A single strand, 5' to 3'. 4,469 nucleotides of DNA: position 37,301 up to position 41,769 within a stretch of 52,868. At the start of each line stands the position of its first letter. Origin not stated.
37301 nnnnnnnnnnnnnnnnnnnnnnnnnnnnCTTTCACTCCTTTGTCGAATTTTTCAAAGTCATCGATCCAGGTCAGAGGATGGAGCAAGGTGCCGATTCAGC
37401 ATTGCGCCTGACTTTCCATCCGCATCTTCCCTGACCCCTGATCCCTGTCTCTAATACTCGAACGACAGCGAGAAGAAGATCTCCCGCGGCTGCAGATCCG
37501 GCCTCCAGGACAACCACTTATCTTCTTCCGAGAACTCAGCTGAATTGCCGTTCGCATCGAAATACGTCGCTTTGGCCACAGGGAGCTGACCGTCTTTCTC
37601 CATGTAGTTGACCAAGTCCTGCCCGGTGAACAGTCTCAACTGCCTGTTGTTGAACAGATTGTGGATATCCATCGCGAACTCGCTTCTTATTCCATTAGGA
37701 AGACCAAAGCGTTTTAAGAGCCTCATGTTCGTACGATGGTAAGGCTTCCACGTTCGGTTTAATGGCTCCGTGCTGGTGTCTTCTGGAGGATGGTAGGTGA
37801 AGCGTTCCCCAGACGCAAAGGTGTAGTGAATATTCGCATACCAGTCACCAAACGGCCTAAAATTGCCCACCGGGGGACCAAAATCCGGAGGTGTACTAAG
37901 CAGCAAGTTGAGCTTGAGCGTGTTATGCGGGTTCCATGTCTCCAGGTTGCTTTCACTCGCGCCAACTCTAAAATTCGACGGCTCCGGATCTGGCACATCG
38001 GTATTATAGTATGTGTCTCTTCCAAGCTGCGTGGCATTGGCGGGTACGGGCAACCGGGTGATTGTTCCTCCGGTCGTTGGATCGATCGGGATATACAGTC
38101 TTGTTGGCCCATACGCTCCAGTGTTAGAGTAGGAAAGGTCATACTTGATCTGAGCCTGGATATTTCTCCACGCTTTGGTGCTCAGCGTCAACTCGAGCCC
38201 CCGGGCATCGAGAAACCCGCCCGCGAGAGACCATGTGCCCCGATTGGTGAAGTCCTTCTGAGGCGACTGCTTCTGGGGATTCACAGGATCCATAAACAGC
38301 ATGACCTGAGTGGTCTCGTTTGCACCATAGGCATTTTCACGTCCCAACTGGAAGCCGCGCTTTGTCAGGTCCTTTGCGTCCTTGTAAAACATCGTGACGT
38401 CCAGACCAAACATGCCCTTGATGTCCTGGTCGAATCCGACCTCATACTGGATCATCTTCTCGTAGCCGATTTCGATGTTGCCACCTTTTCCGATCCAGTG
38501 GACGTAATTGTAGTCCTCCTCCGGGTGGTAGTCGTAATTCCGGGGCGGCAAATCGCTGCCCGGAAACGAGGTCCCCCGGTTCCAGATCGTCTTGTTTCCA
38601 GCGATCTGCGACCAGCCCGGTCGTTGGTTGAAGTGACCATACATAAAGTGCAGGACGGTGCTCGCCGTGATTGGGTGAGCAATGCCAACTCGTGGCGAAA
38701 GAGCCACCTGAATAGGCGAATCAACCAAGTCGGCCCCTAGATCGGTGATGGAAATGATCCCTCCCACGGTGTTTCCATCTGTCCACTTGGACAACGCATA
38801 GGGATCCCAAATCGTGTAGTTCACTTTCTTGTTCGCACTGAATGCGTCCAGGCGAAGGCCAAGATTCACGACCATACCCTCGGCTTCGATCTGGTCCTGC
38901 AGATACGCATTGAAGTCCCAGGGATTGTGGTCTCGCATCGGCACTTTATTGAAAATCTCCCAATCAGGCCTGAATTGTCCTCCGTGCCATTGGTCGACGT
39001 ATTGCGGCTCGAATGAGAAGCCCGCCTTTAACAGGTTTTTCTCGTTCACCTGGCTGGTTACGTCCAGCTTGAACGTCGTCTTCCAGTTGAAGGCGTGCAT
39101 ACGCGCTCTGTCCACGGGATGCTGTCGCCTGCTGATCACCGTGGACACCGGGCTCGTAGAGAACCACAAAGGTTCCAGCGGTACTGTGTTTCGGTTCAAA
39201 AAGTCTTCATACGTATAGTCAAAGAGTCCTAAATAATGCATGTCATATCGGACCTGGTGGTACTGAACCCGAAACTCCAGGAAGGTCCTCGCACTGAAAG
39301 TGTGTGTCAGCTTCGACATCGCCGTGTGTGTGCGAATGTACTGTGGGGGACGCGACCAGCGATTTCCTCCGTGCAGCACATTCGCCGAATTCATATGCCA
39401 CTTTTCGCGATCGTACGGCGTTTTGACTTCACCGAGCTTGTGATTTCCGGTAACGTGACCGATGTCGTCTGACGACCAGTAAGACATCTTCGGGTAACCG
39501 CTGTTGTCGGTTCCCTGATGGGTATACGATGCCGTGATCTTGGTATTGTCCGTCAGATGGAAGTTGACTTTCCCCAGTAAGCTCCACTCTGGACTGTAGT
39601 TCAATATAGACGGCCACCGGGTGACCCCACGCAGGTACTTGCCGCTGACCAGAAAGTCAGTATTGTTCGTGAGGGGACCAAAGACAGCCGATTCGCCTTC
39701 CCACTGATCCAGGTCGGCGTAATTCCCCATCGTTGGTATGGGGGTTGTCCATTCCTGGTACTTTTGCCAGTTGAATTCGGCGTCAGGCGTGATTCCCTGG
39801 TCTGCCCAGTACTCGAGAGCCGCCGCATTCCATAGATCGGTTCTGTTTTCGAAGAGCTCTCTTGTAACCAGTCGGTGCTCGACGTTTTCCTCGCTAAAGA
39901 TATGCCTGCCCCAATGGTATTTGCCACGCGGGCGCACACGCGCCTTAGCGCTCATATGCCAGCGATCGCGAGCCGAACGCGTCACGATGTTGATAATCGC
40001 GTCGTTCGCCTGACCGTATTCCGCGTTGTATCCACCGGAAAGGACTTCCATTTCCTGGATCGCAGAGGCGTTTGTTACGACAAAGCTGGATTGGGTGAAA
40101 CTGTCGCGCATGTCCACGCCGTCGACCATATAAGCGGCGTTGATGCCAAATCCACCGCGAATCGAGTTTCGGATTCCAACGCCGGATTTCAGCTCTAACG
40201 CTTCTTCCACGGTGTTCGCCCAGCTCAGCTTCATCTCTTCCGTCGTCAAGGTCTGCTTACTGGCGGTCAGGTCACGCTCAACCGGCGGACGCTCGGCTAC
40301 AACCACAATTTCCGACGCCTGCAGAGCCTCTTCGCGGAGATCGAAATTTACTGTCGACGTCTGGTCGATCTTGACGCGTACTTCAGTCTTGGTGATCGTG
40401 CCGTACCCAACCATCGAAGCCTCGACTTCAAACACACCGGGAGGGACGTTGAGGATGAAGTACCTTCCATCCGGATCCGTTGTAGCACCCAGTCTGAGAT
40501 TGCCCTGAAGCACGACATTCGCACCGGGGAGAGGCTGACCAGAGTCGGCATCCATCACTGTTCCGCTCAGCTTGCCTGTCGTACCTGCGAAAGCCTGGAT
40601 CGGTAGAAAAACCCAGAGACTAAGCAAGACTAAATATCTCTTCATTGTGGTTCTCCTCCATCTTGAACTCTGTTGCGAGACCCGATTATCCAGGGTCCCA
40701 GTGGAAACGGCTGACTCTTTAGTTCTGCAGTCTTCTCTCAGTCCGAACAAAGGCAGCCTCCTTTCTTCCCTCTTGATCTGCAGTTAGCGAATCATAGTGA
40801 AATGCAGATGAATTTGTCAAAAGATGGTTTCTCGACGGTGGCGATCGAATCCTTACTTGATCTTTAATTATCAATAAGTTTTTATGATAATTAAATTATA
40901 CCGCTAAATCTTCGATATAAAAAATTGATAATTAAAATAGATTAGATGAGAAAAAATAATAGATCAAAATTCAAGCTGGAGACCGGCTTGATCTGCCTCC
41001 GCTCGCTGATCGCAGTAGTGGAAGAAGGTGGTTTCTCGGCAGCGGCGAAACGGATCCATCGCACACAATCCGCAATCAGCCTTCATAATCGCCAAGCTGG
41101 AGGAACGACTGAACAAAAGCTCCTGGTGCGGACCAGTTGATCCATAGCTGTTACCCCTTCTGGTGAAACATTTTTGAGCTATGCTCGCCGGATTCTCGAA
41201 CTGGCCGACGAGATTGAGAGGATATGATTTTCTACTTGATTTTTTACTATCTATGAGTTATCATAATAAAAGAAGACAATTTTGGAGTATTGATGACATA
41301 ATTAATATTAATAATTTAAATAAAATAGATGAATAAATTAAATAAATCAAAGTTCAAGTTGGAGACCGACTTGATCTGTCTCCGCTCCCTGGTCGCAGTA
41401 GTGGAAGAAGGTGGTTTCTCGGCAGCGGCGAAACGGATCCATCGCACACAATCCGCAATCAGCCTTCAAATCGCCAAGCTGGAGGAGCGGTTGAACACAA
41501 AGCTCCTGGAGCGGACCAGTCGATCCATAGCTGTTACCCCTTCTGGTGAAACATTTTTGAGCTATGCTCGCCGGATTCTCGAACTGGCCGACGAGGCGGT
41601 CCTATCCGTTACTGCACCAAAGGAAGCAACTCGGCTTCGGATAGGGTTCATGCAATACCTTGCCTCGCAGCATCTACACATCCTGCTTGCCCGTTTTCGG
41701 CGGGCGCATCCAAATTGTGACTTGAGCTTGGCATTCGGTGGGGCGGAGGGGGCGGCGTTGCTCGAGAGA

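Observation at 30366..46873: Four copies of one divergent-promoter + lysR-5'-stub cassette head three catabolic operons, with only one lysR intact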

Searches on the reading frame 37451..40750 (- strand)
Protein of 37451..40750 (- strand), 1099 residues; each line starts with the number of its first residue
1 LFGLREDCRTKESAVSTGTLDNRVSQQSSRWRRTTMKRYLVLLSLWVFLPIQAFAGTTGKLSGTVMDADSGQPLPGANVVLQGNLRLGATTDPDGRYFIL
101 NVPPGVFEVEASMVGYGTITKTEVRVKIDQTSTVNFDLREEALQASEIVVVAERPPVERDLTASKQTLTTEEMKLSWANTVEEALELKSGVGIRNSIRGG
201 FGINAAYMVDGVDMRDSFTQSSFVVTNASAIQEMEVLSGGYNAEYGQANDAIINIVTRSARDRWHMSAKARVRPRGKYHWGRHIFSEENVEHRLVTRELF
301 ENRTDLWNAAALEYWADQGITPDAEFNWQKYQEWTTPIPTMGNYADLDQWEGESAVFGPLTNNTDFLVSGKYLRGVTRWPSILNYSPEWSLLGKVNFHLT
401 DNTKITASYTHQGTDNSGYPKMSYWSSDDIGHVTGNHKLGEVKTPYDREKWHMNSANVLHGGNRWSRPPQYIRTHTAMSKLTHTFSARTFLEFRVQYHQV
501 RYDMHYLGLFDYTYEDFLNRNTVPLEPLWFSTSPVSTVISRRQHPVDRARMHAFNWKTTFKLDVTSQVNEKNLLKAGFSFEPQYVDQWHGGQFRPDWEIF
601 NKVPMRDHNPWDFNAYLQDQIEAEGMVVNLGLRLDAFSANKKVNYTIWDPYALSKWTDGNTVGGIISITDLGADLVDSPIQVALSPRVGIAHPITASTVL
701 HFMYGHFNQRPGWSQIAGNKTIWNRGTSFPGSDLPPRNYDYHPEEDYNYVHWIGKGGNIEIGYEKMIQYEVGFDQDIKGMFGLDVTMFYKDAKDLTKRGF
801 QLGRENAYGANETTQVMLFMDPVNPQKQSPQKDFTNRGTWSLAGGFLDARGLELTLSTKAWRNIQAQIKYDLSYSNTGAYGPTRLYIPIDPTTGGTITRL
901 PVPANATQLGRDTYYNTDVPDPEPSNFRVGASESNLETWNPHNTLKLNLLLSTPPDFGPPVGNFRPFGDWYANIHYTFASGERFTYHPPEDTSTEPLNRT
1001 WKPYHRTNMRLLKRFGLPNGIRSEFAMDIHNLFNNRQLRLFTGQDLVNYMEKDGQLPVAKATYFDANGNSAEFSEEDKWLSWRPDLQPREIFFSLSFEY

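Call 9: search_protein_families(library=pfam, proteins=[window:37451-40750:-], max_evalue=0.00001)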
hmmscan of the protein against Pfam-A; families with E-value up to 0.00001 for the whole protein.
window:37451-40750:- (1099 aa): 3 families
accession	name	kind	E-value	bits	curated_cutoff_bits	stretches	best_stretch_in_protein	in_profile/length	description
PF13620.12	CarboxypepD_reg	-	8.1e-21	74.6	32.3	1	61-139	2-82/82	Carboxypeptidase regulatory-like domain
PF13715.12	CarbopepD_reg_2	-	3.3e-18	65.9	32.2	1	61-150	1-88/88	CarboxypepD_reg-like domain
PF07715.20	Plug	-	7.7e-07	30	23.9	1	159-248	3-102/107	TonB-dependent Receptor Plug Domain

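Call 52: search_protein_families(library=ncbifam, proteins=[window:37451-40645:-], max_evalue=0.00001)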
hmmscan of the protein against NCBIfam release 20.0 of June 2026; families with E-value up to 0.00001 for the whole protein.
window:37451-40645:- (1064 aa): 2 families
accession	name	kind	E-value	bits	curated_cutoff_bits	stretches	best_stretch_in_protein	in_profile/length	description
TIGR04056.1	OMP_RagA_SusC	subfamily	2.8e-17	62.4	368.25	1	25-211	2-191/981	SusC/RagA family TonB-linked outer membrane protein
NF052345.1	S_layer_anammox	exception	1.4e-13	49.2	1400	1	20-145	1309-1432/1596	Kustd1514 family S-layer glycoprotein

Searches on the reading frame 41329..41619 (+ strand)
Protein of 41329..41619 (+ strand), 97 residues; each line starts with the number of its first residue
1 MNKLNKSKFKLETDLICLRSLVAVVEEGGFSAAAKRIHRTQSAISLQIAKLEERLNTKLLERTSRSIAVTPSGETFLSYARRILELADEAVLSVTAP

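Call 53: find_homologous_proteins(query=window:41329-41619:+, max_evalue=1e-10)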
Query window:41329-41619:+ (97 aa): 16 proteins with E <= 1e-10 among 26 candidates.
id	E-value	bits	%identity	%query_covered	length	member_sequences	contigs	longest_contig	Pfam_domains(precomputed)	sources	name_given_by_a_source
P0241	1.3e-40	154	75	100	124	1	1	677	PF00126.34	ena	-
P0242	1.3e-40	154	80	100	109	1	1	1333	PF00126.34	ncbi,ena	-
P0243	3.2e-38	147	78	100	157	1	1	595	PF00126.34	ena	-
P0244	2.2e-37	144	75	100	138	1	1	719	PF00126.34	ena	-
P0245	9.2e-37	142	75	100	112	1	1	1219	PF00126.34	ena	-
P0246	1.5e-35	138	82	90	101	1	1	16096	PF00126.34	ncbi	ncbi:MAG: LysR family transcriptional regulator, partial [Verrucomicrobiota bacterium]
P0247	9.6e-33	129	70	100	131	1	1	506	PF00126.34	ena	-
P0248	2.7e-29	118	61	100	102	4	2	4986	PF00126.34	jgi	jgi:DNA-binding transcriptional LysR family regulator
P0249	7.5e-29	117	64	100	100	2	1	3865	PF00126.34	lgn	-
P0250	2.7e-27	112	68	93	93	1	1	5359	PF00126.34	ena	-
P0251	7.2e-26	107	72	76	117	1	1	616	PF00126.34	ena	-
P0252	8.0e-22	95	83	61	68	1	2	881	PF00126.34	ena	-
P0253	3.1e-19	86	56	87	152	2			PF00126.34,PF03466.26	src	-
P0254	6.8e-19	85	55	87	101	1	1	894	PF00126.34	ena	-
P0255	7.9e-18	82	60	75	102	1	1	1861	PF00126.34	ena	-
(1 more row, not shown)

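Call 54: find_encoding_contigs(protein=P0250, flank=6000, max_places=3)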
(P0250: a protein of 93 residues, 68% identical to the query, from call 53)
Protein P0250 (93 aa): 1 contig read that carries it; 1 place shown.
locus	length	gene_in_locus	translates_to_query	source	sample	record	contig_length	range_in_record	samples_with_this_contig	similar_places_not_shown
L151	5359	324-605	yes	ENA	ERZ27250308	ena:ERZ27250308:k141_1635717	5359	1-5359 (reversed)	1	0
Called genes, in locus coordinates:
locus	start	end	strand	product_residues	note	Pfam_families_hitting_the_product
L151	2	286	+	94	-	?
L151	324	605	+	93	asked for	PF00126:HTH_1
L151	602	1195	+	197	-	PF03466:LysR_substrate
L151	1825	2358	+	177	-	-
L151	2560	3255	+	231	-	PF07719:TPR_2 (faint), PF13181:TPR_8 (faint), PF13428:TPR_14 (faint), PF21033:RMD1-3, PF13414:TPR_11 (faint), PF13432:TPR_16 (faint), PF14559:TPR_19 (faint)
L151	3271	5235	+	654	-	PF07695:7TMR-DISM_7TM, PF07228:SpoIIE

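Call 55: find_encoding_contigs(protein=P0248, flank=6000, max_places=3)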
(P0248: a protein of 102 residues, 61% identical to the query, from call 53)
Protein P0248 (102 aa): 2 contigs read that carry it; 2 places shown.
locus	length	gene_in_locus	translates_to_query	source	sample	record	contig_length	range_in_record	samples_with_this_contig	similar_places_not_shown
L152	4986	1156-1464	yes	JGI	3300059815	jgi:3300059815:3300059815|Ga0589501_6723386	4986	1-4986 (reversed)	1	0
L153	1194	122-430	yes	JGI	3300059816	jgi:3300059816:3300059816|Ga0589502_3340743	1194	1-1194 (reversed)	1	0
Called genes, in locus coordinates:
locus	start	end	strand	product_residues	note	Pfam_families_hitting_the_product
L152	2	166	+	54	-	?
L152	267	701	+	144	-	-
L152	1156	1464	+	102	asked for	PF00126:HTH_1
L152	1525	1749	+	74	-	-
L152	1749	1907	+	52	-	PF03466:LysR_substrate (weak)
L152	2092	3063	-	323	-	PF01965:DJ-1_PfpI, PF00165:HTH_AraC (weak), PF12833:HTH_18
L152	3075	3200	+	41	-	-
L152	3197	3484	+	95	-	-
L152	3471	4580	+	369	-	PF00724:Oxidored_FMN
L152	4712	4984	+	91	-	?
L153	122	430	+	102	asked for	PF00126:HTH_1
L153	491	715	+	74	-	-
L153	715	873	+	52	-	PF03466:LysR_substrate (weak)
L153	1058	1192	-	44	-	?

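Call 56: find_encoding_contigs(protein=P0249, flank=6000, max_places=3)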
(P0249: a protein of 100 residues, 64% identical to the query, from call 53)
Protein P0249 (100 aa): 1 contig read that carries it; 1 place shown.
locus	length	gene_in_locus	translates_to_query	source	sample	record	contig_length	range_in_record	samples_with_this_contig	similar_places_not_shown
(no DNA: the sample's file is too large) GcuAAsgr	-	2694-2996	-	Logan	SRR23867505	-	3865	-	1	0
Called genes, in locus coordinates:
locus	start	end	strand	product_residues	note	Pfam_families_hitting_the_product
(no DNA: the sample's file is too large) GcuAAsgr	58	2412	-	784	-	PF00884:Sulfatase, PF01663:Phosphodiest (weak), PF16347:SGSH_C (weak)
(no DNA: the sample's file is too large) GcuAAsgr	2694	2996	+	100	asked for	PF00126:HTH_1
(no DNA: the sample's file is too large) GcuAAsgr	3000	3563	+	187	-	PF03466:LysR_substrate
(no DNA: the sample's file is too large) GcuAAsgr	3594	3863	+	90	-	?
